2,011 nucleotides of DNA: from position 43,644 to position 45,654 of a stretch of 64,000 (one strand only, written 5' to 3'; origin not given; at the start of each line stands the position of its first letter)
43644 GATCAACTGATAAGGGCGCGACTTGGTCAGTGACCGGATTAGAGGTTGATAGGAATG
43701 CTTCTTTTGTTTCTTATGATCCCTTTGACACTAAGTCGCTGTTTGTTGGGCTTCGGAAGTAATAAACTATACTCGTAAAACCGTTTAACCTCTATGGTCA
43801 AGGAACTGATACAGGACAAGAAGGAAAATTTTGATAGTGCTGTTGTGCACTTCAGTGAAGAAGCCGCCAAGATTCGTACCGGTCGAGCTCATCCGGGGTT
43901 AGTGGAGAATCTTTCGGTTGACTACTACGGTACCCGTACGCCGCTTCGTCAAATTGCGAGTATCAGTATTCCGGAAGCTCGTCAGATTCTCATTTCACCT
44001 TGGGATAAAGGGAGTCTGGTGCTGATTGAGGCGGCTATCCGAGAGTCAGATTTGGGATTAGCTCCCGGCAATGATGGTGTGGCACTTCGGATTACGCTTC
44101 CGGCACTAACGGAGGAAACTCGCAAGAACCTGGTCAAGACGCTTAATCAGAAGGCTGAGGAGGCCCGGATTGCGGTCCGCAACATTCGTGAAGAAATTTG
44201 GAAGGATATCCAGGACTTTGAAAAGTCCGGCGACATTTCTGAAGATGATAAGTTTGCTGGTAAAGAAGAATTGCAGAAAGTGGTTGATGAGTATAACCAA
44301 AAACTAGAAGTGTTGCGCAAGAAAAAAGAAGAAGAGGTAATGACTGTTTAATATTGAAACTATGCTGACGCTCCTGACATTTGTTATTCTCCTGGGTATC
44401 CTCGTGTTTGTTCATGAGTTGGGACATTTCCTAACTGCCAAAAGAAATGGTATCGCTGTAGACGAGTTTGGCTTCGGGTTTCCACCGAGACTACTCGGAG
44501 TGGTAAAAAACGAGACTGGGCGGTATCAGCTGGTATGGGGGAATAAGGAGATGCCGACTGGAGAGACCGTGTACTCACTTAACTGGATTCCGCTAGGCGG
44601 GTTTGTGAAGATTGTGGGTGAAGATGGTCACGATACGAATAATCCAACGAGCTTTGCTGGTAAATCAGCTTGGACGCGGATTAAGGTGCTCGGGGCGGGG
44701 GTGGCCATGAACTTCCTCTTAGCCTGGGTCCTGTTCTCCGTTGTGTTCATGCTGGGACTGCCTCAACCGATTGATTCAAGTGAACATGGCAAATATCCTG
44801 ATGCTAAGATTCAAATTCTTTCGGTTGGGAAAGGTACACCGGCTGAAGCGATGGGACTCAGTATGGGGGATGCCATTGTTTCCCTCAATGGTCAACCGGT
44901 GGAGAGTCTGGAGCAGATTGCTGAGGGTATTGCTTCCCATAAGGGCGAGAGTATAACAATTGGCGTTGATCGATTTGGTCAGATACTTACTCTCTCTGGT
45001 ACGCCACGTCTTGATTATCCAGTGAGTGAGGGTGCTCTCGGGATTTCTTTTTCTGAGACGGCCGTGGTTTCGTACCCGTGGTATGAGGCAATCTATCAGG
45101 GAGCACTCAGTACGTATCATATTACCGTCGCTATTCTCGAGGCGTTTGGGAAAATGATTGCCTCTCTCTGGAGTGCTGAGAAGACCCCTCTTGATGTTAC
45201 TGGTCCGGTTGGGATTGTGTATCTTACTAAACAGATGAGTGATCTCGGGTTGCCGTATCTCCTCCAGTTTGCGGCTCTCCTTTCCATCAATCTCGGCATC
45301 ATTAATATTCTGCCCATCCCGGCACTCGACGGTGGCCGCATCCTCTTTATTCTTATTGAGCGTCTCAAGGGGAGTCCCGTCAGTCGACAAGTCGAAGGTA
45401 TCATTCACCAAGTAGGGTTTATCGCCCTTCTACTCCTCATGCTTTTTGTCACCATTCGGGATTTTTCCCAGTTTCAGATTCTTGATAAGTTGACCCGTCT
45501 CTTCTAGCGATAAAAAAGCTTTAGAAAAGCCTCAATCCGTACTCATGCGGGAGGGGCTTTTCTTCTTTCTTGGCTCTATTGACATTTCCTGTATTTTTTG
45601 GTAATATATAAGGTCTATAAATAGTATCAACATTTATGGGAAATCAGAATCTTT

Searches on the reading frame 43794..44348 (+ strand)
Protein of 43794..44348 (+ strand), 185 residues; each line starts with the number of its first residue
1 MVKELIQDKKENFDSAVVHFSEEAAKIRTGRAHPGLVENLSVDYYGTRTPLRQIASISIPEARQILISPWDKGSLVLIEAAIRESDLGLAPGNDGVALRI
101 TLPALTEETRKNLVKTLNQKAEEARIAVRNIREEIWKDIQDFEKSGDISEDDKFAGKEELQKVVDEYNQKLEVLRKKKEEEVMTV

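Call 97: search_protein_families(library=pfam, proteins=[window:43794-44348:+], max_evalue=0.001)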
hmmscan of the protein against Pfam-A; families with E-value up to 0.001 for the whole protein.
window:43794-44348:+ (185 aa): 1 family
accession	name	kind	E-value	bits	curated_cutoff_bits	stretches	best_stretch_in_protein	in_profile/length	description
PF01765.24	RRF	-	2.2e-58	197.2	29.7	1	21-183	2-164/164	Ribosome recycling factor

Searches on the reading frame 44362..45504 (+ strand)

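Call 97: search_protein_families(library=pfam, proteins=[window:44362-45504:+], max_evalue=0.001)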
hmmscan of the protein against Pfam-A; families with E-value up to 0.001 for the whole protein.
window:44362-45504:+ (381 aa): 4 families
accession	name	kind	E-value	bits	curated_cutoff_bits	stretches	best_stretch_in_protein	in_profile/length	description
PF02163.28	Peptidase_M50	-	2.8e-53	181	27.2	2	66-359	44-221/221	Peptidase family M50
PF17820.7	PDZ_6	-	5.3e-11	42.5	27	1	152-204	2-54/54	PDZ domain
PF13180.12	PDZ_2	-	7.5e-08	33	27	1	149-211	13-76/80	PDZ domain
PF00595.29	PDZ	-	2.5e-06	28.2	23.2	1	144-195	23-74/81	PDZ domain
